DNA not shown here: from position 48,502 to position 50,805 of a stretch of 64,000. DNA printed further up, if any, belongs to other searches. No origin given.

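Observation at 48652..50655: Citrate-synthase paralog that appears to have lost two catalytic histidines and gained long terminal extensions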

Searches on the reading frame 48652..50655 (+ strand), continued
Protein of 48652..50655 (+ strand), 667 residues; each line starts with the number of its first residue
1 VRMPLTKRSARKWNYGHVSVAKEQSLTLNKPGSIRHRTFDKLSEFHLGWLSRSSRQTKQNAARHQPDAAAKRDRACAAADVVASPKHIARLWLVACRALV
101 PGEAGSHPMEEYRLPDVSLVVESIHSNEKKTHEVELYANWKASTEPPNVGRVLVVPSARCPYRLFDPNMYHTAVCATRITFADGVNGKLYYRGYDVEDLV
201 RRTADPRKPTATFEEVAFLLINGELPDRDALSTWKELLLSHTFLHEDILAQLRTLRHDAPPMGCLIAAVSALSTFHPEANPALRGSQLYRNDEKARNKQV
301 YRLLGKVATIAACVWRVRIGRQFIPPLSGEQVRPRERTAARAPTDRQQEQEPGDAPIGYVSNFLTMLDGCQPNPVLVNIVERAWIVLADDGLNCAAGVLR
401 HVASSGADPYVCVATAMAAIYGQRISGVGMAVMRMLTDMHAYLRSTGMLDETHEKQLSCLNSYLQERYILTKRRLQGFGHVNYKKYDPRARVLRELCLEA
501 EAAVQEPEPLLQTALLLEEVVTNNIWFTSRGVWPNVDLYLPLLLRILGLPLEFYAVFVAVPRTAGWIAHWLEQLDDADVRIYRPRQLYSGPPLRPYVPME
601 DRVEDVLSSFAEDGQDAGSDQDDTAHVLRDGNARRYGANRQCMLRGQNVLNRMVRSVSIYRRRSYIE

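Call 5: find_homologous_proteins(query=window:48652-50652:+, max_evalue=1e-10)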
Query window:48652-50652:+ (667 aa): 2681 proteins with E <= 1e-10 among 8000 candidates; the best 120 are listed.
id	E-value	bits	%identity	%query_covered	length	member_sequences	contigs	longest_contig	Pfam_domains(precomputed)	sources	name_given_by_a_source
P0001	0.0e+0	1537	100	100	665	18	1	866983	PF00285.27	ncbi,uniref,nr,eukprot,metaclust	ncbi:citrate synthase [Cyanidioschyzon merolae strain 10D]|uniref:Citrate synthase n=1 Tax=Cyanidios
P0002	3.2e-290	982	77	83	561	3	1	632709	PF00285.27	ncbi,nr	ncbi:hypothetical protein CCYA_CCYA09G2549 [Cyanidiococcus yangmingshanensis]|nr:hypothetical protei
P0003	2.2e-282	956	75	83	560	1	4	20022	PF00285.27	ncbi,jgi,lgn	jgi:citrate synthase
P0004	4.7e-200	684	61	84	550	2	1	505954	PF00285.27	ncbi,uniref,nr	ncbi:hypothetical protein CDCA_CDCA07G2282 [Cyanidium caldarium]|uniref:Citrate synthase n=1 Tax=Cya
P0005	2.1e-169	583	53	87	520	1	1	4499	PF00285.27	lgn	-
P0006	1.8e-147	510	61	61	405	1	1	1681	PF00285.27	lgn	-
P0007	4.7e-144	499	62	59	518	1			PF00285.27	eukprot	eukprot:ctg_2995.g403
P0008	2.7e-125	437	35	66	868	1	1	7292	PF00285.27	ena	-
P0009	3.9e-125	437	35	66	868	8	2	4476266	PF00285.27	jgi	jgi:citrate synthase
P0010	6.2e-123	429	34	66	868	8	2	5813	PF00285.27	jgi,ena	-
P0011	1.8e-113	398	45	67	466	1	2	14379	PF00285.27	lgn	-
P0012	4.0e-113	397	46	67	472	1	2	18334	PF00285.27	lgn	-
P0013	6.1e-111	390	43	73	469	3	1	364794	PF00285.27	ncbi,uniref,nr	ncbi:hypothetical protein GpartN1_g23.t1 [Galdieria partita]|uniref:Citrate synthase n=1 Tax=Galdier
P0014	2.2e-110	388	44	73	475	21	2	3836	PF00285.27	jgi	-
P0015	8.5e-110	386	46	66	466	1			PF00285.27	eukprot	eukprot:jgi/Galph1/3564/GphlegSOOS_G2237.1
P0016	3.3e-101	358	47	59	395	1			PF00285.27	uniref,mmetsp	uniref:Citrate synthase n=2 Tax=Compsopogon caeruleus TaxID=31354 RepID=A0A7S1XFJ4_9RHOD|mmetsp:Tran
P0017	4.0e-99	351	41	66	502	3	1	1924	PF00285.27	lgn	-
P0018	1.7e-98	349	41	66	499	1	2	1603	PF00285.27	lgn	-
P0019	2.3e-98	348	41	66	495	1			PF00285.27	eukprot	eukprot:TRINITY_DN1656_c0_g1_i1.p1 TRINITY_DN1656_c0_g1~~TRINITY_DN1656_c0_g1_i1.p1 ORF type:complet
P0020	7.1e-97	343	44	66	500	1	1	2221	PF00285.27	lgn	-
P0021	1.9e-95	339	45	60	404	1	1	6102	PF00285.27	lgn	-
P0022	1.2e-94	336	40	66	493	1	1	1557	PF00285.27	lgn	-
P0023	1.4e-94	336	39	66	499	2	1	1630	PF00285.27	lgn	-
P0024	4.3e-94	334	40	69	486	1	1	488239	PF00285.27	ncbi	ncbi:MAG: hypothetical protein MHM6MM_000120 [Cercozoa sp. M6MM]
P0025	4.8e-94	334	40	67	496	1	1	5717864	PF00285.27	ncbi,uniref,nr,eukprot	ncbi:Citrate synthase [Porphyridium purpureum]|uniref:Citrate synthase n=1 Tax=Porphyridium purpureu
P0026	5.4e-94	334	40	66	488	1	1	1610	PF00285.27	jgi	-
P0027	1.3e-93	332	39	66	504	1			PF00285.27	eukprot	eukprot:gnl/Hemi2/19430_TR6452_c0_g1_i1.p1 gnl/Hemi2/19430_TR6452_c0_g1~~gnl/Hemi2/19430_TR6452_c0_g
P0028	2.0e-93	332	39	67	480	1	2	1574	PF00285.27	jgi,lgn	-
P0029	3.3e-93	331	41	66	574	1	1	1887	PF00285.27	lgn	-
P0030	3.4e-93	331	40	66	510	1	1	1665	PF00285.27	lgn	-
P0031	1.3e-92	329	41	66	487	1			PF00285.27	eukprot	eukprot:gb/GECH01012078.1/.p1 GENE.gb/GECH01012078.1/~~gb/GECH01012078.1/.p1 ORF type:complete len:4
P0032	2.9e-92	328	39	66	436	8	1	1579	PF00285.27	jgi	jgi:citrate synthase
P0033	3.8e-92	328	39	67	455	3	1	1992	PF00285.27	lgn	-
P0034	4.6e-92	327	38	67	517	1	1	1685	PF00285.27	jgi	-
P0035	8.0e-92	327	41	66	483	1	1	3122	PF00285.27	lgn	-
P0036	3.3e-91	324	39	66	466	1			PF00285.27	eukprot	eukprot:ANDGO_05912.mRNA.1 Citrate synthase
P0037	7.6e-91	323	40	67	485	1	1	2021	PF00285.27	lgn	-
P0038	7.9e-91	323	40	66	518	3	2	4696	PF00285.27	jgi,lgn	-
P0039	2.5e-90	322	38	68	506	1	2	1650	PF00285.27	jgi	jgi:citrate synthase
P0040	2.6e-90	322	38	69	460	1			PF00285.27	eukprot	eukprot:CAMPEP_0168590656 /NCGR_PEP_ID=MMETSP0420-20121227/6687_1 /TAXON_ID=498008 /ORGANISM="Pesson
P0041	3.2e-90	321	39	66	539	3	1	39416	PF00285.27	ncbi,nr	ncbi:hypothetical protein IWQ61_002030 [Dispira simplex]|nr:hypothetical protein IWQ61_002030 [Dispi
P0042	3.7e-90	321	37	66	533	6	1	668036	PF00285.27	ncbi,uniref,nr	ncbi:hypothetical protein FDP41_003344 [Naegleria fowleri]|uniref:Citrate synthase n=1 Tax=Naegleria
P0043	6.3e-90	320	39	66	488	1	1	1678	PF00285.27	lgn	-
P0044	6.8e-90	320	38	66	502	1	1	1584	PF00285.27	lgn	-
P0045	1.3e-89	319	39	66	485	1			PF00285.27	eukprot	eukprot:TRINITY_DN10750_c0_g1_i1.p1 TRINITY_DN10750_c0_g1~~TRINITY_DN10750_c0_g1_i1.p1 ORF type:comp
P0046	4.2e-89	318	40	66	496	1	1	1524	PF00285.27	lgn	-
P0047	5.2e-89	317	40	66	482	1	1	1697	PF00285.27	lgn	-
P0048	2.0e-88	315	37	66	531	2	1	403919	PF00285.27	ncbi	ncbi:hypothetical protein ABK040_011975 [Willaertia magna]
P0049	3.0e-88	315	39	66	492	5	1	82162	PF00285.27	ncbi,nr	ncbi:hypothetical protein BGZ73_008062 [Actinomortierella ambigua]|nr:hypothetical protein BGZ73_008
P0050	6.6e-88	314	40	66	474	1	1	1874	PF00285.27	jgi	-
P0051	3.0e-87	311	39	66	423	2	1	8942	PF00285.27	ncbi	ncbi:hypothetical protein H4R34_004543, partial [Dimargaris verticillata]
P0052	4.5e-87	311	39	66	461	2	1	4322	PF00285.27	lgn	-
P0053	5.5e-87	311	39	66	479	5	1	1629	PF00285.27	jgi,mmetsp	mmetsp:Transcript_62878/g.73164 ORF Transcript_62878/g.73164 Transcript_62878/m.73164 type:complete 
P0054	1.0e-86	310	39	66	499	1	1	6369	PF00285.27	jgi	jgi:citrate synthase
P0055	3.3e-86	308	37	69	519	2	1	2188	PF00285.27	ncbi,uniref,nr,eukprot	ncbi:citrate synthase-like protein [Piptocephalis cylindrospora]|uniref:Citrate synthase n=1 Tax=Pip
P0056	1.3e-85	306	38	66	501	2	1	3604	PF00285.27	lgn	-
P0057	1.6e-85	306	37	68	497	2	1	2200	PF00285.27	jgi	-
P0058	2.7e-85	305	38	66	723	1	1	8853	PF00285.27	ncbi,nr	ncbi:hypothetical protein HDU76_002945 [Blyttiomyces sp. JEL0837]|nr:hypothetical protein HDU76_0029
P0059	2.9e-85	305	38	69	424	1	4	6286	PF00285.27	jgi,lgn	jgi:citrate synthase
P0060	5.2e-85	304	38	67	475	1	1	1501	PF00285.27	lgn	-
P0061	3.1e-83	298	37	67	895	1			PF00285.27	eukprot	eukprot:g20557.t1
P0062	4.6e-83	298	37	67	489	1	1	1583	PF00285.27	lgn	-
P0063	6.7e-83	297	40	66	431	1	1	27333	PF00285.27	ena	-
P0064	8.8e-83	297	37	67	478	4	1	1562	PF00285.27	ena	-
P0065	2.9e-82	295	37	69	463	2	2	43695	PF00285.27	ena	-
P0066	3.6e-82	295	38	66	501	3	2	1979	PF00285.27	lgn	-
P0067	1.4e-81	293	39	66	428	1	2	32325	PF00285.27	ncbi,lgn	-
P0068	3.5e-81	291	38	66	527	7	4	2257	PF00285.27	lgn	-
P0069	3.6e-81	291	38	66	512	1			PF00285.27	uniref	uniref:Citrate synthase n=1 Tax=Kalanchoe fedtschenkoi TaxID=63787 RepID=A0A7N0TM25_KALFE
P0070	4.5e-81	291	37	66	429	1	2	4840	PF00285.27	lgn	-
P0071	4.7e-81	291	39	66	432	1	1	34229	PF00285.27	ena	-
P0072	7.8e-81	290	37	66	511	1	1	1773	PF00285.27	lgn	-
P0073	1.8e-80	289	37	69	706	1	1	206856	PF00285.27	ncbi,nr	ncbi:citrate synthase-like protein [Entophlyctis helioformis]|nr:citrate synthase-like protein [Ento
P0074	2.1e-80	289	38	66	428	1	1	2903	PF00285.27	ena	-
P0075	3.0e-80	288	35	70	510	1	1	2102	PF00285.27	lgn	-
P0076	3.3e-80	288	37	66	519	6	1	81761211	PF00285.27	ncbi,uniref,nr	ncbi:LOW QUALITY PROTEIN: citrate synthase 3, peroxisomal-like [Phalaenopsis equestris]|uniref:LOW Q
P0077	7.3e-80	287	38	66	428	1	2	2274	PF00285.27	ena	-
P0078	1.6e-79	286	37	68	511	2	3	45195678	PF00285.27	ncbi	ncbi:hypothetical protein QQ045_021055 [Rhodiola kirilowii]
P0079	2.2e-79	285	37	66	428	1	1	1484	PF00285.27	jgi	jgi:citrate synthase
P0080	2.8e-79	285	37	68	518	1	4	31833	PF00285.27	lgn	-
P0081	3.0e-79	285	37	67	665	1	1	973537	PF00285.27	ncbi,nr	ncbi:citrate synthase-like protein [Zopfochytrium polystomum]|nr:citrate synthase-like protein [Zopf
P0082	3.0e-79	285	36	66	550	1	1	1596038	PF00285.27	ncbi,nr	ncbi:citrate synthase-like protein [Gorgonomyces haynaldii]|nr:citrate synthase-like protein [Gorgon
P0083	3.8e-79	285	38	66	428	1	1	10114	PF00285.27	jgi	jgi:citrate synthase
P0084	4.9e-79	284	37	66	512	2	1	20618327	PF00285.27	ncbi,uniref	ncbi:citrate synthase, glyoxysomal-like [Primulina huaijiensis]|uniref:citrate synthase, glyoxysomal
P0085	5.6e-79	284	37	66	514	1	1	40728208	PF00285.27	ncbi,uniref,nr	ncbi:OLC1v1023603C1 [Oldenlandia corymbosa var. corymbosa]|uniref:Citrate synthase n=1 Tax=Oldenland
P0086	7.2e-79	284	36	68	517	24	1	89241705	PF00285.27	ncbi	ncbi:hypothetical protein R6Q57_019735 [Mikania cordata]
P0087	7.8e-79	284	39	66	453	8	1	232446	PF00285.27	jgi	jgi:citrate synthase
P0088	1.1e-78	283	40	58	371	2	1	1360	PF00285.27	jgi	jgi:citrate synthase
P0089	1.5e-78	283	35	67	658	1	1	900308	PF00285.27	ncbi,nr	ncbi:citrate synthase-like protein [Phlyctochytrium arcticum]|nr:citrate synthase-like protein [Phly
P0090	1.8e-78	282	39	66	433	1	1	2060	PF00285.27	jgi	jgi:citrate synthase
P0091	2.8e-78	282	37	66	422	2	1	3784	PF00285.27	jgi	jgi:citrate synthase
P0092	3.3e-78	282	38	66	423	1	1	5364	PF00285.27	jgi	jgi:citrate synthase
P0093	3.6e-78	281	38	66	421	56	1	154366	PF00285.27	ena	-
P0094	3.9e-78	281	36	66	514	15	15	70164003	PF00285.27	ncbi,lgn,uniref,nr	ncbi:citrate synthase, glyoxysomal [Solanum lycopersicum]|uniref:Citrate synthase n=1 Tax=Solanum ly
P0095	4.6e-78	281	39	66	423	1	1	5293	PF00285.27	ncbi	-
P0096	5.0e-78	281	37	66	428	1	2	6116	PF00285.27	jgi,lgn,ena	-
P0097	1.1e-77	280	37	66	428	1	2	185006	PF00285.27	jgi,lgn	jgi:citrate synthase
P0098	1.9e-77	279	36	66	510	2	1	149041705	PF00285.27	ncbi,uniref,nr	ncbi:citrate synthase, glyoxysomal-like [Lycium barbarum]|uniref:citrate synthase, glyoxysomal-like 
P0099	2.0e-77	279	37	66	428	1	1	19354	PF00285.27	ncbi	-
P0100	2.1e-77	279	39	66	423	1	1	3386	PF00285.27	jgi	jgi:citrate synthase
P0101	2.7e-77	279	38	66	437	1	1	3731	PF00285.27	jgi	jgi:citrate synthase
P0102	3.4e-77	278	39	66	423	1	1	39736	PF00285.27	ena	-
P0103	5.6e-77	277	37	66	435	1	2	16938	PF00285.27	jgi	jgi:citrate synthase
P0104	6.3e-77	277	38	66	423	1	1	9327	PF00285.27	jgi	jgi:citrate synthase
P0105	6.7e-77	277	38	66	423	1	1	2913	PF00285.27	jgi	jgi:citrate synthase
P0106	8.2e-77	277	39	66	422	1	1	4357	PF00285.27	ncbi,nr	ncbi:MAG TPA: citrate synthase [Acidimicrobiales bacterium]|nr:citrate synthase [Acidimicrobiales ba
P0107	8.5e-77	277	35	70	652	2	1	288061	PF00285.27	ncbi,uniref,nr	ncbi:hypothetical protein PhCBS80983_g01809 [Powellomyces hirtus]|uniref:Citrate synthase n=1 Tax=Po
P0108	1.1e-76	276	38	66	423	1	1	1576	PF00285.27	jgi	jgi:citrate synthase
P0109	1.5e-76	276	38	66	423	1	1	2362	PF00285.27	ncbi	ncbi:MAG: citrate synthase [Acidimicrobiales bacterium]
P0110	1.9e-76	276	38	66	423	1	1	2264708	PF00285.27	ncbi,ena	-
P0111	2.5e-76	275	38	66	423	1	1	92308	PF00285.27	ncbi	-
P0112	4.4e-76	275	39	66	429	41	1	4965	PF00285.27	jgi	jgi:citrate synthase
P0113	4.4e-76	275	39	66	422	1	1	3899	PF00285.27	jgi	jgi:citrate synthase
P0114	8.2e-76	274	39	66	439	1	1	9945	PF00285.27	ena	-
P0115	9.2e-76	273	37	66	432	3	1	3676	PF00285.27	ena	-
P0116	1.0e-75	273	38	66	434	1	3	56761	PF00285.27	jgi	jgi:citrate synthase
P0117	1.1e-75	273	39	66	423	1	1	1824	PF00285.27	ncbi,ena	-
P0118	1.3e-75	273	37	66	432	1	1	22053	PF00285.27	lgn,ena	-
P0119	1.4e-75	273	37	66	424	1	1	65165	PF00285.27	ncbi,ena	-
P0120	1.5e-75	273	39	66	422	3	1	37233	PF00285.27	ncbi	ncbi:MAG: citrate synthase [Acidimicrobiales bacterium]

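Call 27: find_encoding_contigs(protein=P0002, flank=10000, max_places=3)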
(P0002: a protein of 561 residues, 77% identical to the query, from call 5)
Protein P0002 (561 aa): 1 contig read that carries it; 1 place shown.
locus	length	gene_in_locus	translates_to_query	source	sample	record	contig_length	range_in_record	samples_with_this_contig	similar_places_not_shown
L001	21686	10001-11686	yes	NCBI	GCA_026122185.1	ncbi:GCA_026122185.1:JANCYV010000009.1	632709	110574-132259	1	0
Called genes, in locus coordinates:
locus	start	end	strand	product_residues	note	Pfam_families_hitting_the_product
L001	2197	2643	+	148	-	PF01423:LSM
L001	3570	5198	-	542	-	PF00155:Aminotran_1_2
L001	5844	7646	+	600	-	PF04172:LrgB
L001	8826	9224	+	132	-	PF17257:DUF5323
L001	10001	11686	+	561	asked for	PF00285:Citrate_synt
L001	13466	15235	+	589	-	-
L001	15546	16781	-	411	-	PF06058:DCP1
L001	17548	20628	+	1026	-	-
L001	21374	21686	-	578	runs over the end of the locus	PF00140:Sigma70_r1_2 (weak), PF04542:Sigma70_r2, PF04539:Sigma70_r3, PF04545:Sigma70_r4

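Call 28: find_encoding_contigs(protein=P0004, flank=10000, max_places=3)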
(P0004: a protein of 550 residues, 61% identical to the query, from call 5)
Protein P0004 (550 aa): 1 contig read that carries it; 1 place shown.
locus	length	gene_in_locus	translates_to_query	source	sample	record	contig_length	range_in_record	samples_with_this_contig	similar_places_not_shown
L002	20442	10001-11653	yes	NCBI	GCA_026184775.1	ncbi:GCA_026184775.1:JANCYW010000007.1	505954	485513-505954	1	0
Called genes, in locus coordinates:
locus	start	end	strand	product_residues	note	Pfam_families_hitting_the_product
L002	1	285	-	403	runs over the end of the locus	PF01266:DAO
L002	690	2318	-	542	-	PF00155:Aminotran_1_2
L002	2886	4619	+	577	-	PF04172:LrgB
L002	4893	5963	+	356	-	PF06058:DCP1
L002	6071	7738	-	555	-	PF00134:Cyclin_N (faint)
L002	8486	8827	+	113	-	-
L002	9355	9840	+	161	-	PF17257:DUF5323 (weak)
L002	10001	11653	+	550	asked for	PF00285:Citrate_synt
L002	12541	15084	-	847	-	PF01344:Kelch_1 (faint), PF07646:Kelch_2 (faint), PF24681:Kelch_KLHDC2_KLHL20_DRC7, PF24981:Beta-prop_ATRN-LZTR1 (faint), PF24996:NANM (faint), PF13415:Beta-prop_FBX42, PF24681:Kelch_KLHDC2_KLHL20_DRC7, PF00088:Trefoil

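Call 30: find_encoding_contigs(protein=P0003, flank=3000, max_places=2)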
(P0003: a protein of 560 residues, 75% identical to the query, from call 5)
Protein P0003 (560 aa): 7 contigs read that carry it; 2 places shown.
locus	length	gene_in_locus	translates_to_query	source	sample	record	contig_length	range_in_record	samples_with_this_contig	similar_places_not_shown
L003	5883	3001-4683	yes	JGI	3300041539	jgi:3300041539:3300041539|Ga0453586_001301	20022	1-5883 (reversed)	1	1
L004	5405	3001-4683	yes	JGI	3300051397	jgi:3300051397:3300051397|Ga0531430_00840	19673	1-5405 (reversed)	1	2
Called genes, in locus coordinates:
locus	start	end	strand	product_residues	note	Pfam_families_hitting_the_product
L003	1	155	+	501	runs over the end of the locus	PF04172:LrgB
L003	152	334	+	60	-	-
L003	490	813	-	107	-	-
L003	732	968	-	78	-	-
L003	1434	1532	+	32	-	-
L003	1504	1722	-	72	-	-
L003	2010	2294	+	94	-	PF17257:DUF5323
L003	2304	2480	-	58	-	-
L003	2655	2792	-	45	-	-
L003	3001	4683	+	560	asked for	PF00285:Citrate_synt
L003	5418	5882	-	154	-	?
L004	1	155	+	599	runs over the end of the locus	PF04172:LrgB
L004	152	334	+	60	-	-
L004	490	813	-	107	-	-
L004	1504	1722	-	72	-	-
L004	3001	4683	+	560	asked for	PF00285:Citrate_synt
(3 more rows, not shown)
